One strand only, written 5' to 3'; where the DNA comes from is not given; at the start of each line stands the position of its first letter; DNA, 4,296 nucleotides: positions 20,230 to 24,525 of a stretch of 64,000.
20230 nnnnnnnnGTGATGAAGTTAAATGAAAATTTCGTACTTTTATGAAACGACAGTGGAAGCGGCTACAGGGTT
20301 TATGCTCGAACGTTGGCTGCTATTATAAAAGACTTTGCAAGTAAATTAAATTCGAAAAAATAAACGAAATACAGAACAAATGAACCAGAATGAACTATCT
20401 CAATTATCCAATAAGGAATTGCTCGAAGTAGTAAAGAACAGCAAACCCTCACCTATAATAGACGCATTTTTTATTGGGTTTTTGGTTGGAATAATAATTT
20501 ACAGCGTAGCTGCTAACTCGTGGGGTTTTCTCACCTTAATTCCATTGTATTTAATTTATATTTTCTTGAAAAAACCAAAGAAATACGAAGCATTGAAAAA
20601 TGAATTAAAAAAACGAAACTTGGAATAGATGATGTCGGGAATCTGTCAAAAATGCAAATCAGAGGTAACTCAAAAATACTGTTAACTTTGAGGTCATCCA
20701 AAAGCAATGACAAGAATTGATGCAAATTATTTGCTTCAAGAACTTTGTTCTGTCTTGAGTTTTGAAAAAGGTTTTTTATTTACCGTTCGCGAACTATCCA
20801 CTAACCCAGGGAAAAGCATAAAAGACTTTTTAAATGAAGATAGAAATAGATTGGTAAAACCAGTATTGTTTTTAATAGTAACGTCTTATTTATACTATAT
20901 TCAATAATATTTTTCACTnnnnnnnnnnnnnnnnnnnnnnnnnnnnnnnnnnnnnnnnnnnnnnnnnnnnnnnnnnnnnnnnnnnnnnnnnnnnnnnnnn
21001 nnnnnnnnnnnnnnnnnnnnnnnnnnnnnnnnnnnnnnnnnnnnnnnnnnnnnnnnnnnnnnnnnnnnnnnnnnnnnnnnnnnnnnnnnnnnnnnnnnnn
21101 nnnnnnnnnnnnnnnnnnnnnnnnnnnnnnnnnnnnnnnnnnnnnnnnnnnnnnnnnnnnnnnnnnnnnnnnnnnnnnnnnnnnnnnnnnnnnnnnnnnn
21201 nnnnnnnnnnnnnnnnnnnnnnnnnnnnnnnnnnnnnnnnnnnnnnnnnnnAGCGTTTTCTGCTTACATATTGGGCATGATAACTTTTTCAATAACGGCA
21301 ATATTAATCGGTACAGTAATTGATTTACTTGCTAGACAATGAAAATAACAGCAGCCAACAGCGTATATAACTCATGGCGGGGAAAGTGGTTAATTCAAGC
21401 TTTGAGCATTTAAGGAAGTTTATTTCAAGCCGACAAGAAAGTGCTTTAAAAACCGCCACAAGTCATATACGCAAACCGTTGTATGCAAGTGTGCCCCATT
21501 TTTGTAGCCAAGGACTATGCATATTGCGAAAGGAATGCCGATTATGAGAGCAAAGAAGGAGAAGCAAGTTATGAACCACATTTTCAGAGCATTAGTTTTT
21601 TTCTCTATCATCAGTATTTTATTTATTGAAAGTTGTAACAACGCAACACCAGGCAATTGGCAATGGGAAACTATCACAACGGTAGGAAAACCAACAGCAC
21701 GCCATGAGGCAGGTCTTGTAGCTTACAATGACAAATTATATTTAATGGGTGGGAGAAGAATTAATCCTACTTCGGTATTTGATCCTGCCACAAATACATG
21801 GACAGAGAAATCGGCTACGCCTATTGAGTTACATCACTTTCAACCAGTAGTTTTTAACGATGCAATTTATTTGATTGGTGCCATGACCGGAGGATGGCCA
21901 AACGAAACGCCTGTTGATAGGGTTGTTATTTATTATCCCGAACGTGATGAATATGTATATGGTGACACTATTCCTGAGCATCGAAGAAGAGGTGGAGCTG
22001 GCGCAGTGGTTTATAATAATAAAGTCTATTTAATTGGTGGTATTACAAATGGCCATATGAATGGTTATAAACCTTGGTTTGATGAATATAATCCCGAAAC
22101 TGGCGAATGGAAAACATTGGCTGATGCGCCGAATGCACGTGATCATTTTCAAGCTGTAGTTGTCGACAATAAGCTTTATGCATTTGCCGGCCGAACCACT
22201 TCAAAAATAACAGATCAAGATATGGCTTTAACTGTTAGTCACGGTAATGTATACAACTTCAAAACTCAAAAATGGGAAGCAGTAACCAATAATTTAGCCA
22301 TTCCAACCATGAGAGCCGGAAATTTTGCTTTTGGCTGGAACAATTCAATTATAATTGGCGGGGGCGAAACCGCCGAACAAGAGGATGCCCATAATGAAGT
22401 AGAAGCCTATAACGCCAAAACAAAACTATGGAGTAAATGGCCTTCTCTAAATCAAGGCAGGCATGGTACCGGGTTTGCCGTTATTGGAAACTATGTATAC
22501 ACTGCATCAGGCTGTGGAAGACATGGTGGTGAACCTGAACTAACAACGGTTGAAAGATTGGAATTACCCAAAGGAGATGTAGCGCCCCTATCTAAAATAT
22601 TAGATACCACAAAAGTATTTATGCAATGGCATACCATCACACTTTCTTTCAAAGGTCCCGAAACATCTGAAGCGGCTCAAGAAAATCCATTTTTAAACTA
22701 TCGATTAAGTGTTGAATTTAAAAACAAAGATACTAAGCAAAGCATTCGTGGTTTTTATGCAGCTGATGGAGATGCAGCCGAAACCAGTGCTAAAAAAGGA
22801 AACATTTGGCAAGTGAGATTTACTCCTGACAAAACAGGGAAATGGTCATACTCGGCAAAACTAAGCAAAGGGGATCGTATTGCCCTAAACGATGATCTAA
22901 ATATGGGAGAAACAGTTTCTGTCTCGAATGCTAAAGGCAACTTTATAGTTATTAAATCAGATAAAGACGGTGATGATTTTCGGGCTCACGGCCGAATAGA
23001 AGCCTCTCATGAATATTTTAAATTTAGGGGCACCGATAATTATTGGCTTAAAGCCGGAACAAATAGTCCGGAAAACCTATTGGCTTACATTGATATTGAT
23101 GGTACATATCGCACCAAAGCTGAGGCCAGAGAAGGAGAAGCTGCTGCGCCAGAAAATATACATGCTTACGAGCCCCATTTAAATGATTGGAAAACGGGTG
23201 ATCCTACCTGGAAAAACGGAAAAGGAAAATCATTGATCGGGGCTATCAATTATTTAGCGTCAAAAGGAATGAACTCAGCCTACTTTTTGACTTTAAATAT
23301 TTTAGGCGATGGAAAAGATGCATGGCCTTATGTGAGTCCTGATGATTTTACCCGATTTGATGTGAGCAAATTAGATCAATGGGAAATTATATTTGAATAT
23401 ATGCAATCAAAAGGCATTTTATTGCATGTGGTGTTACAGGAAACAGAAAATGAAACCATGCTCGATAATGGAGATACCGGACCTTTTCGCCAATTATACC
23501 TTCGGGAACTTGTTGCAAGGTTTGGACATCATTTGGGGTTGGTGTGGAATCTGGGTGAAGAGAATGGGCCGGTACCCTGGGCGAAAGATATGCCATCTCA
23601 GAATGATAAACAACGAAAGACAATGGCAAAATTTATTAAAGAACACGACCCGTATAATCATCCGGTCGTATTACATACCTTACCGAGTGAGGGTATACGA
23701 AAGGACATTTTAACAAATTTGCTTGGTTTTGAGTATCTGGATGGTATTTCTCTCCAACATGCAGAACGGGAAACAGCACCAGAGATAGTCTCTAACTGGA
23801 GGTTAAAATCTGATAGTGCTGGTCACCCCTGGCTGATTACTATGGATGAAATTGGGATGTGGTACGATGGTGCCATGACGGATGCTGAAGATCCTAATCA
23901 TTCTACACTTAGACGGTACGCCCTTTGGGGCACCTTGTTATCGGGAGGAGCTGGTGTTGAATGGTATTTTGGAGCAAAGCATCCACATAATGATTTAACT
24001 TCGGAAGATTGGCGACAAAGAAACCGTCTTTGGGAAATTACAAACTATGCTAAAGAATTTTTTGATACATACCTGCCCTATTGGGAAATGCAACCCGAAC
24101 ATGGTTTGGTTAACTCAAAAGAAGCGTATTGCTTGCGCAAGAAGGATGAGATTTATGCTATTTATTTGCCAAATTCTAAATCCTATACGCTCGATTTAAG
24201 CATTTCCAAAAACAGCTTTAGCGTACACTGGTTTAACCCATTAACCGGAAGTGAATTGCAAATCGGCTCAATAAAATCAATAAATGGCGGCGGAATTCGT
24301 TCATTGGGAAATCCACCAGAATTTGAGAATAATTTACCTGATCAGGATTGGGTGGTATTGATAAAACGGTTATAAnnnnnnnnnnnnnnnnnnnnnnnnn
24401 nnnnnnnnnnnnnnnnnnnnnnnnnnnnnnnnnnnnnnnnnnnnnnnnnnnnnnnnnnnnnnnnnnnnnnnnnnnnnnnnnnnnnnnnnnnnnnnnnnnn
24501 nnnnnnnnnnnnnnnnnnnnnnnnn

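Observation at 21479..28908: Giant 7.4-kb integron cassette carrying a three-gene lipoprotein CAZyme operon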

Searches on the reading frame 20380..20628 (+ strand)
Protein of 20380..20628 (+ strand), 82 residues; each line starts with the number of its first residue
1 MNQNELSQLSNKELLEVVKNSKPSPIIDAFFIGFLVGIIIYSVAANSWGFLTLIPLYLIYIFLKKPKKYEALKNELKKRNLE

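Call 86: search_protein_families(library=pfam, proteins=[window:20380-20628:+], max_evalue=10)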
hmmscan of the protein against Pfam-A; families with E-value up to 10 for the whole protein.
window:20380-20628:+ (82 aa): 2 families
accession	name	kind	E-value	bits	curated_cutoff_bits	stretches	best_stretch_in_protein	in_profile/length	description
PF10060.15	DUF2298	-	0.024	14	27.8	1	30-76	270-317/488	Uncharacterized membrane protein (DUF2298)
PF23973.1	DUF7299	-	0.76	10.3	27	1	27-48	5-26/77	Family of unknown function (DUF7299)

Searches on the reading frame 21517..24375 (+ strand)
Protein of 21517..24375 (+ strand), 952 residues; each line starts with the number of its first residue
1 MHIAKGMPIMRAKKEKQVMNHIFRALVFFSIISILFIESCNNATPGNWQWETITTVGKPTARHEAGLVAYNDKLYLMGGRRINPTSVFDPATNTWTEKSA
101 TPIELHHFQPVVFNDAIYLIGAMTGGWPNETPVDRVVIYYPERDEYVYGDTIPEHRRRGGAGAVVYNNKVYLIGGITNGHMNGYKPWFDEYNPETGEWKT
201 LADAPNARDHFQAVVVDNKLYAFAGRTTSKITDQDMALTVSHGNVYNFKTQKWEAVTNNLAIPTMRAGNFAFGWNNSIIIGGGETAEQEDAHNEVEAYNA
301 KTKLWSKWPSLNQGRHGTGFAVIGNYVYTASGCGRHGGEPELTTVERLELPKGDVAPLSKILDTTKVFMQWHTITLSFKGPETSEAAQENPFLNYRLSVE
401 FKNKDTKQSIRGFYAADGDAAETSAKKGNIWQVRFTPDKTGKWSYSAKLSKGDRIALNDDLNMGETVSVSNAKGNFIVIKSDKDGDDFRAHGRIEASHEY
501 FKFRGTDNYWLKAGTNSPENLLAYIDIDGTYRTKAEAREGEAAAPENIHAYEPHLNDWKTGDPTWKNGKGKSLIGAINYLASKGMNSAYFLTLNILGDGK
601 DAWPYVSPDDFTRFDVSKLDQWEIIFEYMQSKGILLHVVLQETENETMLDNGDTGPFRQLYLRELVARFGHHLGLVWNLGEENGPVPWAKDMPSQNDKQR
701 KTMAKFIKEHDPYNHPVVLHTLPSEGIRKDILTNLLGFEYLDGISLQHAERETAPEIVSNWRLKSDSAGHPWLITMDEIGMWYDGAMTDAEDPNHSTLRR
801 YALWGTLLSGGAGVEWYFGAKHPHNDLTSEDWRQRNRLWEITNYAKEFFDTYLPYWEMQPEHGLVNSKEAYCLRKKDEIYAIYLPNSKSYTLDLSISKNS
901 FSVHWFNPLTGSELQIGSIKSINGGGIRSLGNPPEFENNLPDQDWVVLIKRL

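Call 6: search_protein_families(library=pfam, proteins=[window:21517-24375:+], max_evalue=0.01)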
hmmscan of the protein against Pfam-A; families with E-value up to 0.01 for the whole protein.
window:21517-24375:+ (952 aa): 11 families
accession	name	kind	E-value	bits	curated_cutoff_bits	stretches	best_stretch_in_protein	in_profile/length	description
PF13964.12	Kelch_6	-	4.5e-28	96.7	25.3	4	161-208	5-50/50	Kelch motif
PF24681.1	Kelch_KLHDC2_KLHL20_DRC7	-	1e-26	94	50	2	112-332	6-221/221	KLHDC2/KLHL20/DRC7 Kelch-repeats domain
PF24981.1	Beta-prop_ATRN-LZTR1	-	1.4e-23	84.1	50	2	49-234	26-228/289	Attractin/LZTR1 beta-propeller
PF01344.31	Kelch_1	-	4.5e-23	80.8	20.1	2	157-203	1-44/46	Kelch motif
PF16586.11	DUF5060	-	4.8e-19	68.8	27.2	1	369-448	3-68/70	Domain of unknown function (DUF5060)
PF25210.1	Kelch_FKB95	-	6.4e-18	65.8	70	3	116-227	44-151/268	FKB95, Kelch-repeats domain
PF07646.21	Kelch_2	-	2.3e-16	59.3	21.3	1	208-256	2-44/48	Kelch motif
PF13418.12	Kelch_4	-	5.5e-16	58.7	21.6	2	275-311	12-47/49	Galactose oxidase, central domain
PF13415.12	Kelch_3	-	2.4e-13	50.3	22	2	167-214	1-46/48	Galactose oxidase, central domain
PF24996.1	NANM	-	4.5e-10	39.3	45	1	194-290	39-131/350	N-acetylneuraminate epimerase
PF12904.13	Collagen_bind_2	-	3.5e-09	36.8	22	1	869-949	15-91/92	Putative collagen-binding domain of a collagenase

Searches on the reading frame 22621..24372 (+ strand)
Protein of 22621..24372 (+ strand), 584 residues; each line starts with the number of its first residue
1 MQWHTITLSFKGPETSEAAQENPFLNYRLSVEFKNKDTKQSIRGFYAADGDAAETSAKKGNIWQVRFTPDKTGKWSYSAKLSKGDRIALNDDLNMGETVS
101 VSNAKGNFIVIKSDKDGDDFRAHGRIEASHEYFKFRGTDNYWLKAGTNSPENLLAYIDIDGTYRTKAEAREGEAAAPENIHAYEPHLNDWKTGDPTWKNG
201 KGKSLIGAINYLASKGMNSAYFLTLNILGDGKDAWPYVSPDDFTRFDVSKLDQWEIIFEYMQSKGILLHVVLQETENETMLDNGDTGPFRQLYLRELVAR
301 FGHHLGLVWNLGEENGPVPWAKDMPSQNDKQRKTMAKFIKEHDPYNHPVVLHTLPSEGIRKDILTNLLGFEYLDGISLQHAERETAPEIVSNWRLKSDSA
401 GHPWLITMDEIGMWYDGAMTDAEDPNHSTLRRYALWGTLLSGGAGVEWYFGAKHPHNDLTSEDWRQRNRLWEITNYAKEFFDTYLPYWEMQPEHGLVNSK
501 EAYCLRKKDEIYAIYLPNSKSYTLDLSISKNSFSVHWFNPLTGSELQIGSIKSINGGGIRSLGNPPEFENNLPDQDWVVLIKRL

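Call 84: search_solved_structures(query=window:22621-24372:+, max_evalue=1)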
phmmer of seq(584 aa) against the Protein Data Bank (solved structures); distinct sequences matched with E-value up to 1: 1.
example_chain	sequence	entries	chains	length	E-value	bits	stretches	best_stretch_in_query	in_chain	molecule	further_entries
2b1y_A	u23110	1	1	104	0.7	11.6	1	363-406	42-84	hypothetical protein Atu1913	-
